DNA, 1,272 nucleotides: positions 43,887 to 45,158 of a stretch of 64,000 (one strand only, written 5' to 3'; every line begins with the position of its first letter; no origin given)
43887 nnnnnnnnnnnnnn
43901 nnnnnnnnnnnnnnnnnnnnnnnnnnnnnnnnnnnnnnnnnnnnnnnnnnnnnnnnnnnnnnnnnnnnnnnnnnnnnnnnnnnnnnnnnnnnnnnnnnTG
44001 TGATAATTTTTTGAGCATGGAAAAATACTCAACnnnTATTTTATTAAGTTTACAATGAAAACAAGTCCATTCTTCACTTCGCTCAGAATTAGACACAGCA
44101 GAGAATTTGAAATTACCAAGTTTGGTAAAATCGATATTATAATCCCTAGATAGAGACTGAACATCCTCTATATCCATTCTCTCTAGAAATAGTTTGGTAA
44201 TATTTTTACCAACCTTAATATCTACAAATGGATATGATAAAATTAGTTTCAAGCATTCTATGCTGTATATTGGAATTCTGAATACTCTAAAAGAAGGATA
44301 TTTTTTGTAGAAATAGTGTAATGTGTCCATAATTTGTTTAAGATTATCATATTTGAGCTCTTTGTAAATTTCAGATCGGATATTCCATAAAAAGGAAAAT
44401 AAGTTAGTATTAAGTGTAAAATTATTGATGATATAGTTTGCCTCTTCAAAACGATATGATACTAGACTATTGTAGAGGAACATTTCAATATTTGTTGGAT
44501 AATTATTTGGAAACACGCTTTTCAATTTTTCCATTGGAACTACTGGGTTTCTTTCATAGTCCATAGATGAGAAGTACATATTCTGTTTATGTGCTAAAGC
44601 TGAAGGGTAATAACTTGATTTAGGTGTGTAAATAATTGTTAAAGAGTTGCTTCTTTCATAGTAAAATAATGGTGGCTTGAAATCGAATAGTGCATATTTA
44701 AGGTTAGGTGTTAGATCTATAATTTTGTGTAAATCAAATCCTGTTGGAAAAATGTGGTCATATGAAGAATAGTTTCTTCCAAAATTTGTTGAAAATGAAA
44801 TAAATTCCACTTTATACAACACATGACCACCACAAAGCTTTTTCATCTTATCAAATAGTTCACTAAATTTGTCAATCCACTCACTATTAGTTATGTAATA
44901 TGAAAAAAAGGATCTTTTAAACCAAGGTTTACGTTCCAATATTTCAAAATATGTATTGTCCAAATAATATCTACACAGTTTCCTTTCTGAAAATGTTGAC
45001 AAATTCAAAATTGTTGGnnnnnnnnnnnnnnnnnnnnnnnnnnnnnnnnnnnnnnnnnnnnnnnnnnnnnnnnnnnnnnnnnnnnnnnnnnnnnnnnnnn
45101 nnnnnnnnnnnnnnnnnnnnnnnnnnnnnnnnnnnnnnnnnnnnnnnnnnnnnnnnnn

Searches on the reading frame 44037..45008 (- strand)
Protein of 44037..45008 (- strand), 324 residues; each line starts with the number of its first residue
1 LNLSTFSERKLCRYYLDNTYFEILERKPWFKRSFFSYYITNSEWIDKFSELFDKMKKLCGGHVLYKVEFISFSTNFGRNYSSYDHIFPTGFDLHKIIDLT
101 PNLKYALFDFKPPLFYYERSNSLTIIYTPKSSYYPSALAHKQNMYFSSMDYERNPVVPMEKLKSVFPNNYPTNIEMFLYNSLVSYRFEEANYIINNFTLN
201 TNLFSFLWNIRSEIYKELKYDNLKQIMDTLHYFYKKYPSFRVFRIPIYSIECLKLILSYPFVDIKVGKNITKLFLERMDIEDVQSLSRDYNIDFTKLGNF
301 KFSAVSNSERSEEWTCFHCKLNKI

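Call 10: search_protein_families(library=pfam, proteins=[window:44037-45008:-], max_evalue=1)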
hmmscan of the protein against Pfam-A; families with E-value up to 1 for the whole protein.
window:44037-45008:- (324 aa): 0 families

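Call 65: search_protein_representatives(protein=window:44037-45008:-)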
Query: 324 residues. Proteins with E-value up to 0.001 (for the whole library): 5; up to 1e-10: 1; up to 1e-30: 1. The best 5 are listed.
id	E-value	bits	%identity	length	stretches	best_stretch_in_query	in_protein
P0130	7.6e-33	131.0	40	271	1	2-212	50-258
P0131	2.3e-06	44.0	28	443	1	43-305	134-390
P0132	2.4e-05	40.6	29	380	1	157-276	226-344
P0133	4.2e-05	39.8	27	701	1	43-302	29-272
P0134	1.6e-04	37.9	28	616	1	41-278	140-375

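Call 91: list_cluster_members(proteins=[P0130, P0131, P0132, P0133, P0134, P0005, P0006])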
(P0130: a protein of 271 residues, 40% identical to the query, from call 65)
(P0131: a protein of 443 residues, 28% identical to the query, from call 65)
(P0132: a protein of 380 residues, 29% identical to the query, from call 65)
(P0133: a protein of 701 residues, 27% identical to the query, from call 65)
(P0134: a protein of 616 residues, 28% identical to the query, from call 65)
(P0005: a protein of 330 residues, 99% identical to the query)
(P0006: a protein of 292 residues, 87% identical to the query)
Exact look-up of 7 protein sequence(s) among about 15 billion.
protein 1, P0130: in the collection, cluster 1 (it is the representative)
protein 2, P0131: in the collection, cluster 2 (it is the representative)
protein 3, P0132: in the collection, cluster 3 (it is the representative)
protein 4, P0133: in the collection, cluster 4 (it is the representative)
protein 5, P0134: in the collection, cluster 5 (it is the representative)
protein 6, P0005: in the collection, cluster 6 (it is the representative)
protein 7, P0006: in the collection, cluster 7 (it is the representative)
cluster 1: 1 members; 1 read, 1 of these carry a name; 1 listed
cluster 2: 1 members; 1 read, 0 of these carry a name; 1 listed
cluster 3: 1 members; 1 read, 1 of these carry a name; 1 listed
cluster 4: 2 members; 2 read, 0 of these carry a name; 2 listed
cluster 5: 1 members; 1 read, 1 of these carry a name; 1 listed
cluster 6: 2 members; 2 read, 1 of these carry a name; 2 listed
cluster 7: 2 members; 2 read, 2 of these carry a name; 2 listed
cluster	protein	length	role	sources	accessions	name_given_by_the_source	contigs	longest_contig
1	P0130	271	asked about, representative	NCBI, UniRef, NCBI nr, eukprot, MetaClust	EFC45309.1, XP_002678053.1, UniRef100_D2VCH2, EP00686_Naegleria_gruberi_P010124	predicted protein [Naegleria gruberi] | Predicted protein n=1 Tax=Naegleria gruberi TaxID=5762 RepID=D2VCH2_NAEGR | uncharacterized protein NAEGRDRAFT_66570 [Naegleria gruberi]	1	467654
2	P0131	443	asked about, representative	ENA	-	-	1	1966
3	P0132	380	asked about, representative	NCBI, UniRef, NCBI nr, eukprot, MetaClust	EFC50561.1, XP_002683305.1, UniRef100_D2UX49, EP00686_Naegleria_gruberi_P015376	predicted protein [Naegleria gruberi] | Predicted protein n=1 Tax=Naegleria gruberi TaxID=5762 RepID=D2UX49_NAEGR | uncharacterized protein NAEGRDRAFT_61635 [Naegleria gruberi]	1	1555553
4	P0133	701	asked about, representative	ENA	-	-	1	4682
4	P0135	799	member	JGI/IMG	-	-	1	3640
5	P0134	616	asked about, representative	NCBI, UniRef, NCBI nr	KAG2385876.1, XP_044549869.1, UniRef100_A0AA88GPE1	hypothetical protein C9374_003025 [Naegleria lovaniensis] | F-box domain-containing protein n=1 Tax=Naegleria lovaniensis TaxID=51637 ... | uncharacterized protein C9374_003025 [Naegleria lovaniensis]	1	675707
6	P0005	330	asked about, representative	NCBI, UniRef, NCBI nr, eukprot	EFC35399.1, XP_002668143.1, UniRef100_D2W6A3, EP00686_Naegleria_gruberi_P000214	predicted protein [Naegleria gruberi] | Predicted protein n=1 Tax=Naegleria gruberi TaxID=5762 RepID=D2W6A3_NAEGR | uncharacterized protein NAEGRDRAFT_54940 [Naegleria gruberi]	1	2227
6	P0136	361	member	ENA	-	-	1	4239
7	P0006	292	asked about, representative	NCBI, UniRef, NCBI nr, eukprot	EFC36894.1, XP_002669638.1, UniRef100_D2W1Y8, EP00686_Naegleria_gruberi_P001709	predicted protein [Naegleria gruberi] | Predicted protein n=1 Tax=Naegleria gruberi TaxID=5762 RepID=D2W1Y8_NAEGR | uncharacterized protein NAEGRDRAFT_54068 [Naegleria gruberi]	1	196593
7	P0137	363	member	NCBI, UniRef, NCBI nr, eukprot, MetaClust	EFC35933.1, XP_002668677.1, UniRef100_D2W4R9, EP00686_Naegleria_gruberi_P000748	predicted protein [Naegleria gruberi] | Predicted protein n=1 Tax=Naegleria gruberi TaxID=5762 RepID=D2W4R9_NAEGR | uncharacterized protein NAEGRDRAFT_76405 [Naegleria gruberi]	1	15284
